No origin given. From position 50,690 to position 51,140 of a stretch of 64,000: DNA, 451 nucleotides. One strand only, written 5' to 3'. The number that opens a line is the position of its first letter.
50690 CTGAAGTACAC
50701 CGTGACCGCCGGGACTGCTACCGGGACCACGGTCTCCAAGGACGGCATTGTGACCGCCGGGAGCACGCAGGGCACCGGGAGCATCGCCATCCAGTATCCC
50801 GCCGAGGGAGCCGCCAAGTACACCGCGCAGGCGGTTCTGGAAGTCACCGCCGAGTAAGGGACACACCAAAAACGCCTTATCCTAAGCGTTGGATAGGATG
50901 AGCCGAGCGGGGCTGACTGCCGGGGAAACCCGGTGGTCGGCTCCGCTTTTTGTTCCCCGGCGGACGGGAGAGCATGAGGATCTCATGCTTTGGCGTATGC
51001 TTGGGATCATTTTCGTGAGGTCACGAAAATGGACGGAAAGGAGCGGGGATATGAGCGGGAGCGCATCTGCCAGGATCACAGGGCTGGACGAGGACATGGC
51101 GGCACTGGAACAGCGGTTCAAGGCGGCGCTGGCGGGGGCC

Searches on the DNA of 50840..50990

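Call 97: search_rna_families(source=window, start=50840, end=50990, threshold=evalue, max_evalue=10)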
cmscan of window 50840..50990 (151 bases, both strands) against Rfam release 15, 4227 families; matches with E-value up to 10: 18.
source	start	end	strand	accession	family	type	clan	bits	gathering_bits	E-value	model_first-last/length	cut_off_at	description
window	50873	50920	+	RF02990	gut-2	Gene; sRNA;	-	27.3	39.8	0.00025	1-48/48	no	gut-2 RNA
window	50896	50958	+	RF03314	mir-1908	Gene; miRNA;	-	22.2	82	0.22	1-73/73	no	mir-1908 microRNA precursor family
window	50870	50954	+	RF02483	GlsR20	Gene; snRNA; snoRNA; HACA-box;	-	21.1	100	0.011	1-107/107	no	Small nucleolar RNA GlsR20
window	50917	50966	+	RF02796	Pab160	Gene; snRNA; snoRNA; HACA-box;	-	19.4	47.4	0.38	1-68/68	no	Pab160 RNA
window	50900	50957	-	RF03314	mir-1908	Gene; miRNA;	-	18.6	82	1.3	1-73/73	no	mir-1908 microRNA precursor family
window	50886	50963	+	RF02006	mir-1253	Gene; miRNA;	-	17.9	103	0.29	1-94/94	no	mir-1253 microRNA precursor family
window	50905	50948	+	RF03599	MIR1883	Gene; miRNA;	-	16.6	128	1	1-118/118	no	MIR1883 microRNA precursor family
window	50905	50948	+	RF02963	DUF3800-IV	Gene; sRNA;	-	16.2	60.7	2.4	1-91/91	no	DUF3800-IV RNA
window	50907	50946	+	RF01760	traJ-II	Cis-reg;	-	15.9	40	1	12-51/104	no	traJ-II RNA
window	50888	50961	+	RF02018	mir-1207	Gene; miRNA;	-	14.9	90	2.5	1-87/87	no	mir-1207 microRNA precursor family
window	50907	50946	+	RF03972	mir-3150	Gene; miRNA;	-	14.9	100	2.7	1-80/80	no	mir-3150 microRNA precursor family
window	50906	50947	+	RF00974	mir-607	Gene; miRNA;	-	14.2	94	3.9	1-91/91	no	mir-607 microRNA precursor family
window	50887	50977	+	RF01698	Chloroflexi-1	Gene; sRNA;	-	13.7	80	1.8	1-84/84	no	Chloroflexi-1 RNA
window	50905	50948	+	RF00879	mir-615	Gene; miRNA;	-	13.5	90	9.1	1-85/85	no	mir-615 microRNA precursor family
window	50903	50953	+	RF03595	mir-3569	Gene; miRNA;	-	13.2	50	4.1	1-58/58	no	mir-3569 microRNA precursor family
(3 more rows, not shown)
